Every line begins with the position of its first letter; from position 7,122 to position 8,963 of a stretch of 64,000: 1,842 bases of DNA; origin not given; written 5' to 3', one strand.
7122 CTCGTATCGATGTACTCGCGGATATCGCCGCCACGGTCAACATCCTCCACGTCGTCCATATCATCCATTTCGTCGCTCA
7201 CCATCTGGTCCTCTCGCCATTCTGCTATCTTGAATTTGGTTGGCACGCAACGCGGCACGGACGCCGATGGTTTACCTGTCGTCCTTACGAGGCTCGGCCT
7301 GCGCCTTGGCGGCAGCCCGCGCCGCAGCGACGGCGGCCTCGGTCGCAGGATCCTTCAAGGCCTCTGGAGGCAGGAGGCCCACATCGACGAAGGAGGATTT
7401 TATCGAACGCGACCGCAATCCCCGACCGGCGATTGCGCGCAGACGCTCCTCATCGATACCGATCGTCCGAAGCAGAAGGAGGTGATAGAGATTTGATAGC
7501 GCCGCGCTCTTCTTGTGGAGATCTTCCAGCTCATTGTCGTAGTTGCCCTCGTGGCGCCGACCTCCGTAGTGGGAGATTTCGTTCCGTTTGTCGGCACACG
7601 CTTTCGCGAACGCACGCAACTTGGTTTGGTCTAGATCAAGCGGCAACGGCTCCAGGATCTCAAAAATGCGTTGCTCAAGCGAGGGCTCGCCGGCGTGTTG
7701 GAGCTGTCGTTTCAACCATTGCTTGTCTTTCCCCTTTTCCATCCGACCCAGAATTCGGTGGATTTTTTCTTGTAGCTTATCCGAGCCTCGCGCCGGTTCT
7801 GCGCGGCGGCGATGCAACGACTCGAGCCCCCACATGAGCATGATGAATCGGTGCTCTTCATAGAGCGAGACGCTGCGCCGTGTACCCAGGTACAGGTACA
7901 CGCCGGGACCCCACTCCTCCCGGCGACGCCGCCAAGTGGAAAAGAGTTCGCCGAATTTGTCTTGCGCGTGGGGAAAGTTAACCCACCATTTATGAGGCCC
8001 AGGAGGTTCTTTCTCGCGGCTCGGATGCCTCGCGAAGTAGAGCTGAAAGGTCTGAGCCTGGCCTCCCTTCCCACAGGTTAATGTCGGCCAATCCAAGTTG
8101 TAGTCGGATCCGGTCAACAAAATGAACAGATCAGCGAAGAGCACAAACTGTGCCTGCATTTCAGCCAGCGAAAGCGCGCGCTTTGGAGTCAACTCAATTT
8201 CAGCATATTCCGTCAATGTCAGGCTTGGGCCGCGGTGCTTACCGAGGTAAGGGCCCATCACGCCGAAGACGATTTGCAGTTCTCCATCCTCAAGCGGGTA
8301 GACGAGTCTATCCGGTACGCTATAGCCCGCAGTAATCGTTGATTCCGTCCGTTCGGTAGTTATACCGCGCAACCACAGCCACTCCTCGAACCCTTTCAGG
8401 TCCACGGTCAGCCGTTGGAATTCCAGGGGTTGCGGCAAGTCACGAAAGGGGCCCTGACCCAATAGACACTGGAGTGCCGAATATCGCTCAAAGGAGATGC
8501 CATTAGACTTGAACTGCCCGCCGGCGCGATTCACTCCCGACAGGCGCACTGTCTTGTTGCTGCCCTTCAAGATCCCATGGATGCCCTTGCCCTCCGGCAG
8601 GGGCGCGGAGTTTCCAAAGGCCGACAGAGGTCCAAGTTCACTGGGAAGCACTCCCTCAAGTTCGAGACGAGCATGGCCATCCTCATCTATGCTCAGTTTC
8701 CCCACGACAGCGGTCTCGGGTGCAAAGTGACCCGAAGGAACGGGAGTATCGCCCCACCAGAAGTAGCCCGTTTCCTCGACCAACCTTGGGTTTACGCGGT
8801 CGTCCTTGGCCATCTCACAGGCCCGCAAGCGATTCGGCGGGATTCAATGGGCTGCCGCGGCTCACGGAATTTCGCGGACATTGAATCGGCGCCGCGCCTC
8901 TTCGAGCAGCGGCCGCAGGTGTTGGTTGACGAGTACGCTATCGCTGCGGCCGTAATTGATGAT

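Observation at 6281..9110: Three-gene cassette (82-aa ORF, ApeA-like HEPN, DUF2971-like) as a candidate undescribed composite defence system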

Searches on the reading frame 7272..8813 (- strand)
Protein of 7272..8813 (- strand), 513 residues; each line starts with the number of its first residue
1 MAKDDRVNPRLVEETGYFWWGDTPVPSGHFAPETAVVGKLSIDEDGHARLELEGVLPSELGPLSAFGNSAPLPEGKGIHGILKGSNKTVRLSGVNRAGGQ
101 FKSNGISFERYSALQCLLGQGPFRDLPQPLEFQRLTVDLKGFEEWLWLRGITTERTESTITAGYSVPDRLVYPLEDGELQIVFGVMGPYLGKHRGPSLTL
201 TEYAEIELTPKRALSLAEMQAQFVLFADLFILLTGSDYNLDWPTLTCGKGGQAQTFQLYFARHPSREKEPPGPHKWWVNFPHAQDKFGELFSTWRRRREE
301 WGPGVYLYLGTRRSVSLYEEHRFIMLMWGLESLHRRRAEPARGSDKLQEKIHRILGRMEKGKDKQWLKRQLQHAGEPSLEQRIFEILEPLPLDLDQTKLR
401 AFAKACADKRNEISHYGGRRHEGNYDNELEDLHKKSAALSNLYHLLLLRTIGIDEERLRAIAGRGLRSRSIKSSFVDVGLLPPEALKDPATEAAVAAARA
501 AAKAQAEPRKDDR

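Call 7: search_protein_families(library=pfam, proteins=[window:7272-8813:-], max_evalue=0.1)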
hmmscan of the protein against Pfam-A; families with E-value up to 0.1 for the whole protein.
window:7272-8813:- (513 aa): 2 families
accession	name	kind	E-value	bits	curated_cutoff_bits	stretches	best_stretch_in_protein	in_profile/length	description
PF18862.6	ApeA_NTD1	-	5.6e-21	75.7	25.5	1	14-294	2-271/271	ApeA N-terminal domain 1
PF18739.6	HEPN_Apea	-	9.1e-15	55.7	24.4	1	326-456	3-135/136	Apea-like HEPN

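Call 8: search_protein_families(library=padloc, proteins=[window:7272-8813:-], max_evalue=0.1)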
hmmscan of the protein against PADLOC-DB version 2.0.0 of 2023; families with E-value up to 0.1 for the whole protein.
window:7272-8813:- (513 aa): 5 families
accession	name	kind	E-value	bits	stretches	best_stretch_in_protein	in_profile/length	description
PDLC05048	PDC-S58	-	1.6e-34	117.6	1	13-461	5-439/461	-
PDLC05046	PDC-S58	-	9.8e-28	95.1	1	33-459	18-429/452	-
PDLC01679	Cas13-ApeA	-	7.6e-22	76.1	1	273-457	2-184/187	Cas13-ApeA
PDLC01680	Cas13-ApeA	-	8.7e-13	46.6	1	280-453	3-175/175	Cas13-ApeA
PDLC05047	PDC-S58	-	1e-05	22.7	1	283-388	269-375/465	-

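Call 9: find_homologous_proteins(query=window:7272-8813:-)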
Query window:7272-8813:- (513 aa): 128 proteins with E <= 0.001 among 8000 candidates; the best 120 are listed.
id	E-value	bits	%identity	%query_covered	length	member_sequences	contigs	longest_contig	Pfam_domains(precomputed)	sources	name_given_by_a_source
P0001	0.0e+0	1184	100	100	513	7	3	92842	PF18862.7,PF18739.7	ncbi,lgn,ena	-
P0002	0.0e+0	1121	95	100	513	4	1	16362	PF18862.7,PF18739.7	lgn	-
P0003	2.3e-280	949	80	98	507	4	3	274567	PF18862.7,PF18739.7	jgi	jgi:hypothetical protein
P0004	5.3e-275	931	80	100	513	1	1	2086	PF18862.7,PF18739.7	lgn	-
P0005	4.3e-270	915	78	98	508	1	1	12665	PF18862.7,PF18739.7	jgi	jgi:ApeA N-terminal domain 1/Apea-like HEPN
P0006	2.5e-263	893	76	94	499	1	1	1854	PF18862.7,PF18739.7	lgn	-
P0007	1.2e-260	884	76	93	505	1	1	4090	PF18862.7,PF18739.7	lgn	-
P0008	7.2e-260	881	75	95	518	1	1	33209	PF18862.7,PF18739.7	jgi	jgi:hypothetical protein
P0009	3.5e-255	866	75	99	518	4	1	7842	PF18862.7,PF18739.7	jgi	jgi:ApeA N-terminal domain 1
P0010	5.9e-255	865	75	95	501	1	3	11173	PF18862.7,PF18739.7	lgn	-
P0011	4.3e-254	862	74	95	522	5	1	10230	PF18862.7,PF18739.7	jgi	jgi:hypothetical protein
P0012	3.8e-253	859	73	98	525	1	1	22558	PF18862.7,PF18739.7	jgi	jgi:ApeA N-terminal domain 1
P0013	2.1e-252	857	74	93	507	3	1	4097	PF18862.7,PF18739.7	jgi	jgi:hypothetical protein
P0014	1.5e-248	844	73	93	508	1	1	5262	PF18862.7,PF18739.7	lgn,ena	-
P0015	2.1e-248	843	74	93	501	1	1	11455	PF18862.7,PF18739.7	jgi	jgi:hypothetical protein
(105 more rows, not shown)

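Call 12: find_related_loci(query=A1, collection=genome_contigs, flank=10000)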
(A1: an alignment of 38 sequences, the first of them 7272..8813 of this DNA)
Query A1 (513 aa) in genome_contigs; peptide patterns used: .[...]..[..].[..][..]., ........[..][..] (x = any residue, [..] = any of these).
77 stretches matched a pattern; 50 encode a relative of the query (tblastn E <= 1e-3); 50 distinct loci.
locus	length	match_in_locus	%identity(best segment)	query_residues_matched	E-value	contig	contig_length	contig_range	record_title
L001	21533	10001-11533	74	3-512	0e+0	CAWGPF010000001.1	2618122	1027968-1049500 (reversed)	MAG: uncultured proteobacterium isolate MFD05512.bin.1.63 genome assembly, contig: contig_15622, whole genome shotgun se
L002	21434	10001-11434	51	11-491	5e-155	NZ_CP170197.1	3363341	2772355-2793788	Sulfuriferula sp. GW1 chromosome, complete genome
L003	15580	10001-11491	46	7-505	5e-134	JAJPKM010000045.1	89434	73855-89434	MAG: Gammaproteobacteria bacterium isolate Centralia_MAG_79 k107_7242299, whole genome shotgun sequence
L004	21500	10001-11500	44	11-509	1e-128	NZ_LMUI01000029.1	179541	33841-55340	Methylocapsa sp. S129 NODE_48_length_179457_cov_9.744307, whole genome shotgun sequence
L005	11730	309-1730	44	7-480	3e-126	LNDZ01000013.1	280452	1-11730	MAG: Betaproteobacteria bacterium Ga0074130 Ga0074130_112.1, whole genome shotgun sequence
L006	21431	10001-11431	43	6-482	3e-124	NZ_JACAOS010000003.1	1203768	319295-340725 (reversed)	Pseudomonas gingeri strain A8002 run0228_A8002_S9_L004_contig_3, whole genome shotgun sequence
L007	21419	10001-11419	43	11-485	4e-123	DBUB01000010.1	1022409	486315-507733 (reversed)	MAG TPA_asm: Alphaproteobacteria bacterium UBA1301 UBA1301_contig_82, whole genome shotgun sequence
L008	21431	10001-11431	44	6-482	2e-122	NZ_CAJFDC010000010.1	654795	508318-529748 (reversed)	Pseudomonas sp. FEN isolate Pseudomonas sp. FEN, whole genome shotgun sequence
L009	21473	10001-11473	43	12-507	5e-122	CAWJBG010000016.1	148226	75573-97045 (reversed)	MAG: uncultured Alphaproteobacteria bacterium isolate MFD04752.bin.1.17 genome assembly, contig: contig_38397, whole gen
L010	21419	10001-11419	43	7-481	8e-121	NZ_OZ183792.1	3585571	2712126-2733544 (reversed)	Burkholderia sp. LMG 21824 chromosome 1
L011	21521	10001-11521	41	6-508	3e-119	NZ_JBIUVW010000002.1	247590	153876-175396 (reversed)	Pseudomonas sp. NPDC087697 NPDC087697_133_F8.ctg-0002, whole genome shotgun sequence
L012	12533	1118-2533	44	11-486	2e-119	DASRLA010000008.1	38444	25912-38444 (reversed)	MAG TPA_asm: Pseudolabrys sp. isolate SMAG_U10176 k141_730592, whole genome shotgun sequence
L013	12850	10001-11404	41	12-480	5e-117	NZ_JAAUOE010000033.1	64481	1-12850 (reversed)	Pseudomonas frederiksbergensis strain DM22 SEQ33, whole genome shotgun sequence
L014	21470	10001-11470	42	11-508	1e-116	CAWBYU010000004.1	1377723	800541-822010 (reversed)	MAG: uncultured Alphaproteobacteria bacterium isolate MFD03066.bin.2.19 genome assembly, contig: contig_19416, whole gen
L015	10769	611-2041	41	6-487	2e-112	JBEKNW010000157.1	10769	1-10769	MAG: Xanthobacteraceae bacterium isolate SPRUCE 426 SPRUCE_426_157, whole genome shotgun sequence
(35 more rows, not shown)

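Call 19: find_encoding_contigs(protein=P0001, flank=10000, max_places=4)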
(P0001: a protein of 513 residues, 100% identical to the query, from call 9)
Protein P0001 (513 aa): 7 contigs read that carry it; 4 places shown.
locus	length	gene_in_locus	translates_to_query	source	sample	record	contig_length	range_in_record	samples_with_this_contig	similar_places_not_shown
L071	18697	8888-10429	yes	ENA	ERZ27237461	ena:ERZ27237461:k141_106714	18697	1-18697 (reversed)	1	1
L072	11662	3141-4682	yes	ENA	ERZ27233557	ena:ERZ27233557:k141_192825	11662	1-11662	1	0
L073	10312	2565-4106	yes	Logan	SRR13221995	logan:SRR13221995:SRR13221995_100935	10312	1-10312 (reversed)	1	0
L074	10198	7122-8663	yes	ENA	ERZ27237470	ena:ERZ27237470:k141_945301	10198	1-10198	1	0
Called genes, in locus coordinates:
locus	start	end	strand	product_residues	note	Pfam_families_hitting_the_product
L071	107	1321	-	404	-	PF00589:Phage_integrase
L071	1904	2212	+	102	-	-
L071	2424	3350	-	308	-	-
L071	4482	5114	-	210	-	PF04542:Sigma70_r2, PF07638:Sigma70_ECF (weak), PF08281:Sigma70_r4_2 (weak)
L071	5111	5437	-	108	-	-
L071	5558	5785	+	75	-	PF13560:HTH_31, PF12844:HTH_19 (weak), PF01381:HTH_3, PF13413:HTH_25 (faint)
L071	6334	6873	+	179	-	PF21983:NikA-like (weak), PF05713:MobC (weak)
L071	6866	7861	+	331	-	PF03432:Relaxase, PF01076:Mob_Pre (faint)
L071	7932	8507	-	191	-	-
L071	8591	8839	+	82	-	-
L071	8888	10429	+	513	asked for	PF18862:ApeA_NTD1, PF18739:HEPN_Apea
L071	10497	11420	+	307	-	-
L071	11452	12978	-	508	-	-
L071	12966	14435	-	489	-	PF13676:TIR_2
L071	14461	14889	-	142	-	-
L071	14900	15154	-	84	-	PF02604:PhdYeFM_antitox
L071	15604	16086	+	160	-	PF21984:DnaD_N, PF13730:HTH_36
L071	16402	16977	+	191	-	-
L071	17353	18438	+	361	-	PF13384:HTH_23, PF13518:HTH_28 (weak), PF13551:HTH_29, PF13565:HTH_32, PF13358:DDE_3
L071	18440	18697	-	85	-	?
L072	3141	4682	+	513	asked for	PF18862:ApeA_NTD1, PF18739:HEPN_Apea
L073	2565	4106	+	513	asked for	PF18862:ApeA_NTD1, PF18739:HEPN_Apea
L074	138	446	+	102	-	-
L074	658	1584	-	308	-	-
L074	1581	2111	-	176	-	PF14317:YcxB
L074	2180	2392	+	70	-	-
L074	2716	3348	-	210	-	PF04542:Sigma70_r2, PF07638:Sigma70_ECF (weak), PF08281:Sigma70_r4_2 (weak)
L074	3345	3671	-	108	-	-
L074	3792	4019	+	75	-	PF13560:HTH_31, PF12844:HTH_19 (weak), PF01381:HTH_3, PF13413:HTH_25 (faint)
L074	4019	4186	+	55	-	-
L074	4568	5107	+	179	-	PF21983:NikA-like (weak), PF05713:MobC (weak)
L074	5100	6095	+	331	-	PF03432:Relaxase, PF01076:Mob_Pre (faint)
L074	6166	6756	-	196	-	-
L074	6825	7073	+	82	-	-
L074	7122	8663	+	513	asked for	PF18862:ApeA_NTD1, PF18739:HEPN_Apea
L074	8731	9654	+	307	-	-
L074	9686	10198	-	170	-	?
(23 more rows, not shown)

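Call 20: find_encoding_contigs(protein=P0003, flank=6000, max_places=4)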
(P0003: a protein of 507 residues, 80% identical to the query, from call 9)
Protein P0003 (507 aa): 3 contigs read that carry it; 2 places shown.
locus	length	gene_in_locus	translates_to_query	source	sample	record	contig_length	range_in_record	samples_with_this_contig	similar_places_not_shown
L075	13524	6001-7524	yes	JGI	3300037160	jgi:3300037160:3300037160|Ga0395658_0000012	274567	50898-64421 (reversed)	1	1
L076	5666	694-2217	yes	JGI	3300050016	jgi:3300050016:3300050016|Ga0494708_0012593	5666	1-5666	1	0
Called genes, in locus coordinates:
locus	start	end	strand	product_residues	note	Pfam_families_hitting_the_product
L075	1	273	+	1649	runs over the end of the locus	-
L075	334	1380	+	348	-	PF04471:Mrr_cat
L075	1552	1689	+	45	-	-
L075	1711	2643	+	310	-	PF20320:DUF6615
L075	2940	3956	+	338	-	PF14022:DUF4238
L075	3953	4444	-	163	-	-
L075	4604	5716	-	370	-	PF00069:Pkinase, PF07714:PK_Tyr_Ser-Thr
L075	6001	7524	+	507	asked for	PF18862:ApeA_NTD1, PF18739:HEPN_Apea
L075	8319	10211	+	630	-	PF17899:Peptidase_M61_N, PF05299:Peptidase_M61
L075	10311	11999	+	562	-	PF00144:Beta-lactamase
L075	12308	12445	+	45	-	-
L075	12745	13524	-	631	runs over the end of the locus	PF13428:TPR_14 (faint), PF13676:TIR_2, PF07719:TPR_2 (faint), PF21033:RMD1-3 (faint), PF00515:TPR_1 (faint), PF13181:TPR_8 (faint), PF13414:TPR_11 (faint), PF14559:TPR_19 (weak), +2 more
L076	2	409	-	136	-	?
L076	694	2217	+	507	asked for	PF18862:ApeA_NTD1, PF18739:HEPN_Apea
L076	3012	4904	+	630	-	PF17899:Peptidase_M61_N, PF05299:Peptidase_M61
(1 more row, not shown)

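Call 22: find_encoding_contigs(protein=P0008, flank=6000, max_places=3)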
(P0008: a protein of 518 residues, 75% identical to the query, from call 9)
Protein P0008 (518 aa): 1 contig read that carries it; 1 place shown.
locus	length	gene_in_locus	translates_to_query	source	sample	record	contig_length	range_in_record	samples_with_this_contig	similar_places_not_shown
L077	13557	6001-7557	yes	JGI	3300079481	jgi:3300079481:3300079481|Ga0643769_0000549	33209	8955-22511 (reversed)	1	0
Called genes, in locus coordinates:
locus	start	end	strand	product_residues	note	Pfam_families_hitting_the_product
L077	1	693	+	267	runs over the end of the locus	PF13462:Thioredoxin_4, PF01323:DSBA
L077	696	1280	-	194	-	-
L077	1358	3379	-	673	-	-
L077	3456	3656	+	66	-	-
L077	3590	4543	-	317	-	PF26363:Phospholipase-like (weak)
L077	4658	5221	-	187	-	-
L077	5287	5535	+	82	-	-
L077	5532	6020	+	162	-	-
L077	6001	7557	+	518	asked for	PF18862:ApeA_NTD1, PF18739:HEPN_Apea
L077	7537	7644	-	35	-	-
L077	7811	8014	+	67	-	-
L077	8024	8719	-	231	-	-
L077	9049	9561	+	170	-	PF04542:Sigma70_r2, PF07638:Sigma70_ECF (weak), PF08281:Sigma70_r4_2, PF04545:Sigma70_r4 (weak)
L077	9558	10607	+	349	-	PF16220:DUF4880, PF04773:FecR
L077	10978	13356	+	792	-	PF07660:STN, PF07715:Plug, PF00593:TonB_dep_Rec_b-barrel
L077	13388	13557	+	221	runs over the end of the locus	-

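Call 34: search_protein_families(library=pfam, proteins=[L077:5532-6020:+, L001:12011-13654:-], max_evalue=1)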
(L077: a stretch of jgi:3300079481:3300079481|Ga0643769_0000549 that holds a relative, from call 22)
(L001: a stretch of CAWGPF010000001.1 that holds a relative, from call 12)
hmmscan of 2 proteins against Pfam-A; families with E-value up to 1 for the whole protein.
L077:5532-6020:+ (162 aa): 0 families

L001:12011-13654:- (547 aa): 12 families
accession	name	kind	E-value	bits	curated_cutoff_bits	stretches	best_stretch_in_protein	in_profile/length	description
PF13181.12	TPR_8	-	8.2e-05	22.9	25.7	1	468-496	5-33/34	Tetratricopeptide repeat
PF13424.12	TPR_12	-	0.00025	21.6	30.1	1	468-523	7-70/77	Tetratricopeptide repeat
PF14559.12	TPR_19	-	0.00026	21.7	25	1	474-526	1-53/68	Tetratricopeptide repeat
PF13176.12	TPR_7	-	0.0026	18.2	27.9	0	468-496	3-31/36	Tetratricopeptide repeat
PF07719.23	TPR_2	-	0.0038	17.7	27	2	469-496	6-33/34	Tetratricopeptide repeat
PF13432.12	TPR_16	-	0.0063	17.4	32.7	2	470-528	3-61/65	Tetratricopeptide repeat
PF00515.34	TPR_1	-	0.021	15.1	27.8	1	470-496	7-33/34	Tetratricopeptide repeat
PF13431.12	TPR_17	-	0.029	15.1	24.4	0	487-519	2-34/34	Tetratricopeptide repeat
PF13174.12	TPR_6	-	0.045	14.9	26.3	0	500-527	2-29/33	Tetratricopeptide repeat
PF13428.12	TPR_14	-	0.047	14.8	23.5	1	466-506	3-43/44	Tetratricopeptide repeat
PF14863.12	Alkyl_sulf_dimr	-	0.14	13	26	0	192-239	86-133/139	Alkyl sulfatase dimerisation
PF21041.3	XMAP215_CLASP_TOG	-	0.23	11.6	27.1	0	146-235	17-109/230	XMAP215/Dis1/CLASP, TOG domain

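Call 44: search_solved_structures(query=A1, max_evalue=0.01, show_alignments=1)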
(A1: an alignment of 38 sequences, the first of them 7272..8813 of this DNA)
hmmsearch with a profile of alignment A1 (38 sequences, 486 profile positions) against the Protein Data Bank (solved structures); distinct sequences matched with E-value up to 0.01: 0.

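Call 63: search_protein_families(library=ncbifam, proteins=[window:7272-8813:-, L077:5532-6020:+], max_evalue=0.1)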
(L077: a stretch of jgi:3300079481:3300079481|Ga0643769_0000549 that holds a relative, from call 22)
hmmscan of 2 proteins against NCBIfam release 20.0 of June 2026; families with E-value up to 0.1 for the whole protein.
window:7272-8813:- (513 aa): 0 families

L077:5532-6020:+ (162 aa): 0 families

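Call 64: search_protein_families(library=phrogs, proteins=[window:7272-8813:-, L077:5532-6020:+], max_evalue=0.1)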
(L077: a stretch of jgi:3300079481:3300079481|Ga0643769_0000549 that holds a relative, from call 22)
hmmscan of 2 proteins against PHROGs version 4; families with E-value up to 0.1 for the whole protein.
window:7272-8813:- (513 aa): 0 families

L077:5532-6020:+ (162 aa): 1 family
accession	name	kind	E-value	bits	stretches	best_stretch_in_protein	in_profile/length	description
phrog_37302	-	unknown function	0.016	16.7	1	101-149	48-95/98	-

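Call 88: search_protein_families(library=padloc, proteins=[L077:5532-6020:+], max_evalue=0.01)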
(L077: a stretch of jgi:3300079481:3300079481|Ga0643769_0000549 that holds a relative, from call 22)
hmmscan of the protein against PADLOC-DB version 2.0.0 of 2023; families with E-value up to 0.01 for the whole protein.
L077:5532-6020:+ (162 aa): 0 families

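Call 95: find_related_loci(query=A1, collection=viral_contigs, flank=8000)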
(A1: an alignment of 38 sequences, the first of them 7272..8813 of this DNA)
Query A1 (513 aa) in viral_contigs; peptide patterns used: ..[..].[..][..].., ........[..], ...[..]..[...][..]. (x = any residue, [..] = any of these).
22 stretches matched a pattern; 5 encode a relative of the query (tblastn E <= 1e-3); 5 distinct loci.
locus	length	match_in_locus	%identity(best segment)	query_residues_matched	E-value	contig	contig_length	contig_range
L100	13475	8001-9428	43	7-482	1e-124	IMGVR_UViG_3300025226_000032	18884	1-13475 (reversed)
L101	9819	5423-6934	38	11-513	1e-103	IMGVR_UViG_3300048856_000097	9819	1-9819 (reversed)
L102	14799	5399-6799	38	12-482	6e-93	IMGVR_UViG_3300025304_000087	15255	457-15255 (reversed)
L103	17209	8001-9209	33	78-482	1e-58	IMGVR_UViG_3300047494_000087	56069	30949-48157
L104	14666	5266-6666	38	12-482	6e-93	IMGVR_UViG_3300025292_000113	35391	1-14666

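Call 105: search_dna_similar(query=window:7272-8813:-, collection=plasmids, mode=protein, max_evalue=1e-10, max_rows=40)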
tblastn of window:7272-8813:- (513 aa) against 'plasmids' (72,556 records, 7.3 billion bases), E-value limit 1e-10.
Records with a match: 9; places in all: 10; records where one place covers at least 80% of the query: 3.
Best place of each record, by identity: <60% 9.
By first word of the organism name: Methylocella 4; Burkholderia 2; Sinorhizobium 1; Thiothrix 1; Pseudomonas 1.
By predicted mobility (MOB-suite, as given by PLSDB): non-mobilizable 7; conjugative 2.
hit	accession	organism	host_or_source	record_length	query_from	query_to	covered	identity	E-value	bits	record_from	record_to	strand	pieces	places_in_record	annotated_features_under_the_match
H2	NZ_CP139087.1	Methylocella tundrae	Single cell,tundra wetland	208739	4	489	95%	42.7%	4e-102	343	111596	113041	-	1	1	HEPN domain-containing protein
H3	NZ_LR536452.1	Methylocella tundrae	-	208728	26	489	90%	42.8%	2e-95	324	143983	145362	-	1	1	HEPN domain-containing protein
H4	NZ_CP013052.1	Sinorhizobium americanum CCGM7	Phaseolus vulgaris,root nodules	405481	12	416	79%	24.7%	6e-17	92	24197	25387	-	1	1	HEPN domain-containing protein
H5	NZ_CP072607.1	Burkholderia latens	Homo sapiens,sputum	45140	16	422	79%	23.8%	9e-17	91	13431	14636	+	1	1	HEPN domain-containing protein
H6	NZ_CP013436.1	Burkholderia latens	Homo sapiens,CF Maxillary Sinus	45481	16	422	79%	23.8%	9e-17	91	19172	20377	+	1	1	HEPN domain-containing protein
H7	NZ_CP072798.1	Thiothrix unzii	Isolated from activated-sludge plants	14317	6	429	83%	22.5%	1e-15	87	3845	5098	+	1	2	HEPN domain-containing protein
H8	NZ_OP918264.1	Pseudomonas fluorescens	-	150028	132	416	56%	23.6%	6e-17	92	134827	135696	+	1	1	HEPN domain-containing protein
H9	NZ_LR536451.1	Methylocella tundrae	-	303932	343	438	19%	45.8%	2e-17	93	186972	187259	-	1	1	none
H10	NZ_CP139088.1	Methylocella tundrae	Single cell,tundra wetland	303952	343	438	19%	45.8%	2e-17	93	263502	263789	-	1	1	none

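Call 107: get_annotated_region(hit=H2, flank=5000)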
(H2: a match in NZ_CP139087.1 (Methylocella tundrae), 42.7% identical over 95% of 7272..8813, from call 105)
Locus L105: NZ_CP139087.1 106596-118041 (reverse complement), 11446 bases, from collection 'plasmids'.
description: Methylocella tundrae strain T4 plasmid p2, complete sequence
organism: Methylocella tundrae (NCBI taxid 227605)
taxonomy: Bacteria; Pseudomonadota; Alphaproteobacteria; Hyphomicrobiales; Beijerinckiaceae; Methylocella; Methylocella tundrae
host: -; source: Single cell,tundra wetland; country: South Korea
typing (MOB-suite, as given by PLSDB): non-mobilizable
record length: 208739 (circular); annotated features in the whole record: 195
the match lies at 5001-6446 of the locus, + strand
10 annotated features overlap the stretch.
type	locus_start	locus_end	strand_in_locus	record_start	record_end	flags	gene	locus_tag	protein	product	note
CDS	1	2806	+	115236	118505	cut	-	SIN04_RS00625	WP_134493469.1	error-prone DNA polymerase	-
CDS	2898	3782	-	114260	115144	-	-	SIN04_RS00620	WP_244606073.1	SprT family zinc-dependent metalloprotease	GO:0006508 - proteolysis [Evidence IEA]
CDS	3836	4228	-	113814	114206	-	-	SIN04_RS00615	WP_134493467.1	HU family DNA-binding protein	GO:0030261 - chromosome condensation [Evidence IEA]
CDS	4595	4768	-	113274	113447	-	-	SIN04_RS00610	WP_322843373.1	hypothetical protein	-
CDS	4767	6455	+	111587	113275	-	-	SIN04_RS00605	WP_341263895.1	HEPN domain-containing protein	-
CDS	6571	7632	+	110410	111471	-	-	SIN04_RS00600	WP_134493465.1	IS5 family transposase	-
CDS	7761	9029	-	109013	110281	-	-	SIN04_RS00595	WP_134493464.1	HEPN/Toprim-associated domain-containing protein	-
CDS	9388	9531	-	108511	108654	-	-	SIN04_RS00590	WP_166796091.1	hypothetical protein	-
CDS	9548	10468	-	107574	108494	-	-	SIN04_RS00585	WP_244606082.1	DUF2971 domain-containing protein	-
CDS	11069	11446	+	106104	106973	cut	-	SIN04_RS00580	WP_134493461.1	DUF2726 domain-containing protein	-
